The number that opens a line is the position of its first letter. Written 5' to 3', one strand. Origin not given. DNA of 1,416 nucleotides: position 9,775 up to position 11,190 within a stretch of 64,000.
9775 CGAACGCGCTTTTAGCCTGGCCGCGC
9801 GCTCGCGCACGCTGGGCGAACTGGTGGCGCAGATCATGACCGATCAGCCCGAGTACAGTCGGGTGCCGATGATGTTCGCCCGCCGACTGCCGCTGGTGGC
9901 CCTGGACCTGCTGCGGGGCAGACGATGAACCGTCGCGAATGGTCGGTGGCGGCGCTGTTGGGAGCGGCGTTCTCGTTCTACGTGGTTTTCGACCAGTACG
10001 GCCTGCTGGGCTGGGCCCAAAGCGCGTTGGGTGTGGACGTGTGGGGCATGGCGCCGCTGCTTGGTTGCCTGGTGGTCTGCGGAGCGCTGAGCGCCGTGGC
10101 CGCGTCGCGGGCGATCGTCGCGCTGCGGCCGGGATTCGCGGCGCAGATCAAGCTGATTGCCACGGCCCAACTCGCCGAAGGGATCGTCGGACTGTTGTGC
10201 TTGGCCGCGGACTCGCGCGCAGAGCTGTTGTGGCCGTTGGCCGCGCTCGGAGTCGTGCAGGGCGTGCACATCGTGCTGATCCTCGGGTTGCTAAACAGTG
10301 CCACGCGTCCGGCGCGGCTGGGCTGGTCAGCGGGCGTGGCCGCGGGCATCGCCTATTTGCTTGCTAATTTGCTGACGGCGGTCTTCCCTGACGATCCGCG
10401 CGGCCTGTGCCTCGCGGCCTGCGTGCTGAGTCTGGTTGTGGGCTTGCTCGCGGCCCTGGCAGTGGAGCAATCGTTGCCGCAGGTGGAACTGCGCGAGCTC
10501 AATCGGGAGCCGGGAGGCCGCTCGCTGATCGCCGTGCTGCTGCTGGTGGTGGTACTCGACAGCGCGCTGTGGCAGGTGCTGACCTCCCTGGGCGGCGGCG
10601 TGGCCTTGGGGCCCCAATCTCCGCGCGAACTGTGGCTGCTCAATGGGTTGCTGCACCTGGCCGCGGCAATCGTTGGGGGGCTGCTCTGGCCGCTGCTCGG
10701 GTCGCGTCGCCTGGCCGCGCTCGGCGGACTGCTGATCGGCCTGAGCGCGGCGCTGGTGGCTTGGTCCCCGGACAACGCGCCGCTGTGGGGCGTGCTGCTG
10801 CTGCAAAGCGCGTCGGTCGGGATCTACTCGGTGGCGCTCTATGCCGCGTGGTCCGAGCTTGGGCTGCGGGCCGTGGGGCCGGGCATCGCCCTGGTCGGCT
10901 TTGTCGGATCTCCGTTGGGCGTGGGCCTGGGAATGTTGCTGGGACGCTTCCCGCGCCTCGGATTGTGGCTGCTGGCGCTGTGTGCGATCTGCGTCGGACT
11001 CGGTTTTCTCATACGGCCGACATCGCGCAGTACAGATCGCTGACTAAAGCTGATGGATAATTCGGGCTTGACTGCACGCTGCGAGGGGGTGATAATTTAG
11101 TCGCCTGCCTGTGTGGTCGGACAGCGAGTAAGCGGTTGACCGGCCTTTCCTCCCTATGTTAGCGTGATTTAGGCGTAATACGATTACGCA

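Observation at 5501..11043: Translationally coupled operon: MenA/UbiA prenyltransferase, YfhO-like GT-C membrane protein, geranylgeranyl-reductase (MenJ-like) and a polytopic membrane protein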

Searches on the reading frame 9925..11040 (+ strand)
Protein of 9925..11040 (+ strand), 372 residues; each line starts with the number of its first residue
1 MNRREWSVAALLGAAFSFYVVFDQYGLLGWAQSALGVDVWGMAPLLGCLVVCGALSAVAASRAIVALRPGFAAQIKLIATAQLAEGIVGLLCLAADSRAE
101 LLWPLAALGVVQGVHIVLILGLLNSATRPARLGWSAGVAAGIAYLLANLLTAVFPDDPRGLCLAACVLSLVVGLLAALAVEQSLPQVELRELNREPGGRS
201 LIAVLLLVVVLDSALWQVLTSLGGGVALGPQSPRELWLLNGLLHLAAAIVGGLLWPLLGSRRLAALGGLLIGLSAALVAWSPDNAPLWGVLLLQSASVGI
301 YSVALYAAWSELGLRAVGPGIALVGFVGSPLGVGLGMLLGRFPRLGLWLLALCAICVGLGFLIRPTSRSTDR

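Call 8: search_protein_families(library=pfam, proteins=[window:9925-11040:+], max_evalue=0.1)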
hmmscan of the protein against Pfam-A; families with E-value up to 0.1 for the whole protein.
window:9925-11040:+ (372 aa): 0 families

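Call 9: search_protein_families(library=ncbifam, proteins=[window:9925-11040:+], max_evalue=0.1)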
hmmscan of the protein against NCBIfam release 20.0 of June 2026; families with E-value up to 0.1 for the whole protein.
window:9925-11040:+ (372 aa): 0 families

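Call 17: find_homologous_proteins(query=window:9925-11040:+)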
Query window:9925-11040:+ (372 aa): 1 proteins with E <= 0.001 among 8000 candidates.
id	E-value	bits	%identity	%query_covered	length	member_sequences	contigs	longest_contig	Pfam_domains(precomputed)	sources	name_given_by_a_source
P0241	1.1e-223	760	100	100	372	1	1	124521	-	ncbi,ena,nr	ncbi:MAG: hypothetical protein P9M14_01640 [Candidatus Alcyoniella australis]|nr:hypothetical protei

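Call 38: search_protein_representatives(protein=window:9925-11040:+)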
Query: 372 residues. Proteins with E-value up to 0.001 (for the whole library): 21; up to 1e-10: 4; up to 1e-30: 1. The best 21 are listed.
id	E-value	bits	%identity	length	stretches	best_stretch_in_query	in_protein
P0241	3.6e-224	760.1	100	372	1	1-372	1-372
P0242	5.5e-18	81.6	35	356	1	5-339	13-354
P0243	2.7e-16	76.0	34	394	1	7-358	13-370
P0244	5.0e-13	65.3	28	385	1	14-339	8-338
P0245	1.2e-10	57.5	29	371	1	5-369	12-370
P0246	8.2e-10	54.7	30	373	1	8-344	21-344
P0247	8.5e-10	54.7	29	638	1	10-351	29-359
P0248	2.2e-09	53.3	26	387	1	9-338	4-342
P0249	9.1e-09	51.3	29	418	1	8-353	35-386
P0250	1.3e-08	50.8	33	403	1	10-357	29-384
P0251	1.8e-08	50.3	30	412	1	11-355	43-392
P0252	6.0e-08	48.6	26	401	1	11-353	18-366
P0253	3.6e-07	46.0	30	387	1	7-368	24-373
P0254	3.7e-07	46.0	33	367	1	9-358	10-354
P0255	1.5e-04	37.4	23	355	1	11-348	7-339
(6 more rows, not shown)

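Call 40: search_protein_families(library=pfam, alignment_id=A2, max_evalue=0.1)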
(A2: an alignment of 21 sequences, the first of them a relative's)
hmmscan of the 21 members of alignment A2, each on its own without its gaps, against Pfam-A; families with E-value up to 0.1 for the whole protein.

A. member 1, P0241 (372 aa): 0 families

B. families by the number of members that match (of 21 scanned): 8 families
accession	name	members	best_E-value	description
PF07690.21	MFS_1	11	2.6e-11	Major Facilitator Superfamily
PF02433.20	FixO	2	9.7e-28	Cytochrome C oxidase, mono-heme subunit/FixO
PF00034.26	Cytochrom_C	2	6.5e-15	Cytochrome c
PF13442.11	Cytochrome_CBB3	2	4.9e-14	Cytochrome C oxidase, cbb3-type, subunit III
PF19545.4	DUF6069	1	0.0042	Family of unknown function (DUF6069)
PF02233.22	PNTB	1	0.0043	NAD(P) transhydrogenase beta subunit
PF20082.4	DUF6476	1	0.026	Family of unknown function (DUF6476)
PF19536.4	POU2F1_C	1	0.047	POU domain, class 2, transcription factor 1 C-terminal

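Call 41: search_solved_structures(query=A2, max_evalue=1)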
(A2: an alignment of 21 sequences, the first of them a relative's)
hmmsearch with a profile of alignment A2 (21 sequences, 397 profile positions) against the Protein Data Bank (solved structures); distinct sequences matched with E-value up to 1: 3.
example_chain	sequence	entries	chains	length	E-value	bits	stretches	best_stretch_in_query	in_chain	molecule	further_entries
6lyy_A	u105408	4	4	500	0.029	16.3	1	25-148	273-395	Monocarboxylate transporter 1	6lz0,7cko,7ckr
7yr5_A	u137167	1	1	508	0.03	16.2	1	25-148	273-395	Monocarboxylate transporter 1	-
7da5_A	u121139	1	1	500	0.036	16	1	25-148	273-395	Monocarboxylate transporter 1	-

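Call 42: find_encoding_contigs(protein=P0247, flank=8000, max_places=2)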
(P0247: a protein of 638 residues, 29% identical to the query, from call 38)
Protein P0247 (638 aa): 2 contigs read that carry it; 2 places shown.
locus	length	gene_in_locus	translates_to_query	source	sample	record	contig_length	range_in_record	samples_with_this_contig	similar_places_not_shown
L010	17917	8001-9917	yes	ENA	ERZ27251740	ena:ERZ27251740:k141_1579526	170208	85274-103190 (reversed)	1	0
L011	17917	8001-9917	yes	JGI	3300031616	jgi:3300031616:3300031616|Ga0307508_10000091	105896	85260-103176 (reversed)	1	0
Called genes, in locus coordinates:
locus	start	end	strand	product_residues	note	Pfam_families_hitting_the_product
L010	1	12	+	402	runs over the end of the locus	PF00115:COX1 (weak)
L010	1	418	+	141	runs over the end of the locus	-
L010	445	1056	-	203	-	PF01502:PRA-CH, PF01503:PRA-PH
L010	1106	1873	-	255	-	PF00977:His_biosynth, PF01207:Dus (faint), PF03060:NMO (faint)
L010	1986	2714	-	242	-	PF00977:His_biosynth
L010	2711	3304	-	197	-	PF00117:GATase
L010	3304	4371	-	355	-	PF13242:Hydrolase_like (weak), PF00475:IGPD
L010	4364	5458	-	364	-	PF00155:Aminotran_1_2, PF00266:Aminotran_5 (weak)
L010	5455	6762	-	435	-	PF00815:Histidinol_dh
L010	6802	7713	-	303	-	PF01634:HisG, PF08029:HisG_C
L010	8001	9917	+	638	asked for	PF02433:FixO, PF00034:Cytochrom_C (faint), PF13442:Cytochrome_CBB3 (faint)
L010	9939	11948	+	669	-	PF00884:Sulfatase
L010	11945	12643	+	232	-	PF01569:PAP2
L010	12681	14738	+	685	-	PF05226:CHASE2, PF00211:Guanylate_cyc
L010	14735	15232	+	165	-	PF08239:SH3_3 (faint)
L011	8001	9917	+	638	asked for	PF02433:FixO, PF00034:Cytochrom_C (faint), PF13442:Cytochrome_CBB3 (faint)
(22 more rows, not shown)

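Call 68: predict_structure(alignment_id=A2)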
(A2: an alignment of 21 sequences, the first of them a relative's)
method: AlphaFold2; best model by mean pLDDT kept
length: 372 residues; sequences in the alignment: 21
mean_pLDDT: 91.3   pTM: 0.91
mean pLDDT of the five models: 91.3, 89.5, 88.8, 88.7, 88.0
residues with pLDDT >= 90: 303; 70-90: 42; 50-70: 21; < 50: 6
segments of 3 or more residues with pLDDT < 50: 369-372
pLDDT, mean of each block of 10 residues (from residue 1): 92 94 90 92 93 98 95 95 98 97 97 98 93 97 97 94 97 93 70 73 96 92 61 89 98 96 96 95 83 96 96 94 96 92 93 93 70 37
secondary structure, 60 per line:
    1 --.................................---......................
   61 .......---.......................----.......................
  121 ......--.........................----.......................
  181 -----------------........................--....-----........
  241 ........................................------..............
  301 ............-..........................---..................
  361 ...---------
elements in order: H3-35 H39-67 H71-93 H98-126 H129-153 H158-180 H198-221 H224-227 H233-280 H287-312 H314-339 H343-363

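Call 71: fold_search(model_id=the predicted structure, library=pdb)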
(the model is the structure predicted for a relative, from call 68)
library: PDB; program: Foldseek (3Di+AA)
matches with E <= 10: 749; with E <= 0.001: 409
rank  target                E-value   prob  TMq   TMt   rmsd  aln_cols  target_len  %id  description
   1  8wvg_A                7.7e-08  1.00  0.64  0.61   6.3       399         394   14  Human VMAT2 in complex with tetrabenazine (released 2024-09-25)
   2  9ucm_A                1.2e-07  1.00  0.67  0.56   6.1       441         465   13  Cryo-EM structure of the human G6P transporter SLC37A2 in the apo state with a symmetric ER luminal-open conformation. (released 2025-11-05)
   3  8wlk                  2.2e-07  1.00  0.60  0.59   7.2       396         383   17  Cryo-EM structure of human VMAT2 in presence of Tetrabenazine, determined in an outward-facing conformation (released 2024-06-12)
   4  9w1r                  2.2e-07  1.00  0.59  0.58   6.4       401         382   15  S-4048-bound human SLC37A4 monomer (released 2025-11-19)
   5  28vj_B                2.5e-07  1.00  0.68  0.71   5.0       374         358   12  NorA bound to miniprotein I-23 (released 2026-04-08)
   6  9irw                  2.8e-07  1.00  0.66  0.51   5.8       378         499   17  Structure of human URAT1 bound with urate (released 2025-01-15)
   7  8t69                  2.9e-07  1.00  0.59  0.58   7.2       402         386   17  Human VMAT2 in complex with tetrabenazine (released 2023-11-01)
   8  8hpj_A                3.2e-07  1.00  0.65  0.63   6.3       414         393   17  Crystal structure of the bacterial oxalate transporter OxlT in a ligand-free outward-facing form (released 2023-02-15)
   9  9ugy                  4.5e-07  1.00  0.63  0.58   6.4       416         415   15  Cryo-EM Structure of G6PT1 bound with GlcN6P (released 2026-01-07)
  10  6m20_B                4.7e-07  1.00  0.64  0.52   7.5       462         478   12  Crystal structure of Plasmodium falciparum hexose transporter PfHT1 bound with glucose (released 2020-09-09)
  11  9okf                  4.7e-07  1.00  0.65  0.53   6.5       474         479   14  Cryo-EM structure of human SV2A in the apo state (released 2025-12-10)
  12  9ll1                  6.1e-07  1.00  0.65  0.62   6.0       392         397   16  Cryo-EM structure of G6PT1 in complex with Chlorogenic acid (released 2025-12-31)
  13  6lyy_A                6.4e-07  1.00  0.66  0.65   6.0       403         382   15  Cryo-EM structure of the human MCT1/Basigin-2 complex in the presence of anti-cancer drug candidate AZD3965 in the out (released 2020-12-23)
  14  9b3k_Z                6.4e-07  1.00  0.65  0.65   5.6       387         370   13  NorA in complex with Fab36 (NorA-BRIL fusion) (released 2024-12-11)
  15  6m20_A                6.4e-07  1.00  0.61  0.50   7.4       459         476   11  Crystal structure of Plasmodium falciparum hexose transporter PfHT1 bound with glucose (released 2020-09-09)
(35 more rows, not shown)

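Call 103: search_protein_families(library=ncbifam, alignment_id=A2, max_evalue=0.01)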
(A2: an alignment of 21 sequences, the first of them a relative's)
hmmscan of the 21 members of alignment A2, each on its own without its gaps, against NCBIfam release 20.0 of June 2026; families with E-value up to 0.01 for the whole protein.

A. member 1, P0241 (372 aa): 0 families

B. families by the number of members that match (of 21 scanned): 14 families
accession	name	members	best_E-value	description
NF011054.0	PRK14486.1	2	3.4e-29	putative bifunctional cbb3-type cytochrome c oxidase subunit II/cytochrome c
NF011055.0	PRK14487.1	2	5.3e-28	cbb3-type cytochrome c oxidase subunit II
TIGR00781.1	ccoO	2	4.8e-26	cytochrome-c oxidase, cbb3-type subunit II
NF011053.0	PRK14485.1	2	2.3e-24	putative bifunctional cbb3-type cytochrome c oxidase subunit I/II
TIGR00782.1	ccoP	2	1.1e-06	cytochrome-c oxidase, cbb3-type subunit III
NF050122.1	bc1_QcrC_actin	2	3.3e-06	cytochrome bc1 complex diheme cytochrome c subunit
TIGR00881.1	2A0104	2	0.00018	phosphoglycerate transporter protein PgtP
TIGR04485.1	thiosulf_SoxX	2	0.00087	sulfur oxidation c-type cytochrome SoxX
TIGR00895.1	2A0115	1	1.2e-07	aromatic acid/H+ symport family MFS transporter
NF010225.0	PRK13681.1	1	0.00077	protein YohO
TIGR00880.1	2_A_01_02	1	0.001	multidrug resistance protein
TIGR02603.1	CxxCH_TIGR02603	1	0.0013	putative heme-binding domain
NF033864.1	cytochrome579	1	0.0059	cytochrome 579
NF038246.1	bile_salt_MFS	1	0.0069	conjugated bile salt MFS transporter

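Call 104: search_protein_families(library=ncbifam, proteins=[P0242, P0243, P0244, P0245, P0246, P0248, P0249, P0250, P0251, P0252], max_evalue=0.01)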
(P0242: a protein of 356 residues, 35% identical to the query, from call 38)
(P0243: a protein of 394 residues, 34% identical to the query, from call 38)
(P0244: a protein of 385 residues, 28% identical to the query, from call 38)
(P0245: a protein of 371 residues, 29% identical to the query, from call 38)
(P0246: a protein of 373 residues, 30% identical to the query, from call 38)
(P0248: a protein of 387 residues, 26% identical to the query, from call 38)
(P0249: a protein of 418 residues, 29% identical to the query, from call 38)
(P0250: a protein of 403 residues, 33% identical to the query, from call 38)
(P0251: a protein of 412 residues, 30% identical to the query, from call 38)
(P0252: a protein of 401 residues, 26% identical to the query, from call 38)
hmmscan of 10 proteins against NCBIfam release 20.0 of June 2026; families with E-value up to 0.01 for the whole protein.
P0242 (356 aa): 1 family
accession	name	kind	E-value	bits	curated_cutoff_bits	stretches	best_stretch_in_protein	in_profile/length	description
NF010225.0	PRK13681.1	equivalog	0.00077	19.5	57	1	54-73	11-30/35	protein YohO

P0243 (394 aa): 0 families

P0244 (385 aa): 0 families

P0245 (371 aa): 0 families

P0246 (373 aa): 1 family
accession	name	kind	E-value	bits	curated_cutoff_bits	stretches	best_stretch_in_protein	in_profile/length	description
NF038246.1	bile_salt_MFS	equivalog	0.0069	15.3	400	0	202-303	228-335/408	conjugated bile salt MFS transporter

P0248 (387 aa): 0 families

P0249 (418 aa): 0 families

P0250 (403 aa): 0 families

P0251 (412 aa): 2 families
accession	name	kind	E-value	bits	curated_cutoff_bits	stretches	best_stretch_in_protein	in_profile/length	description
TIGR00895.1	2A0115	subfamily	1.2e-07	31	418.55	1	282-400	72-189/398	aromatic acid/H+ symport family MFS transporter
TIGR00881.1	2A0104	subfamily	0.00018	20.7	407.75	1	62-181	242-366/379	phosphoglycerate transporter protein PgtP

P0252 (401 aa): 1 family
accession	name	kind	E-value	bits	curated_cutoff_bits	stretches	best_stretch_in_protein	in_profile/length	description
TIGR00881.1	2A0104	subfamily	0.00046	19.3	407.75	1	48-159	253-363/379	phosphoglycerate transporter protein PgtP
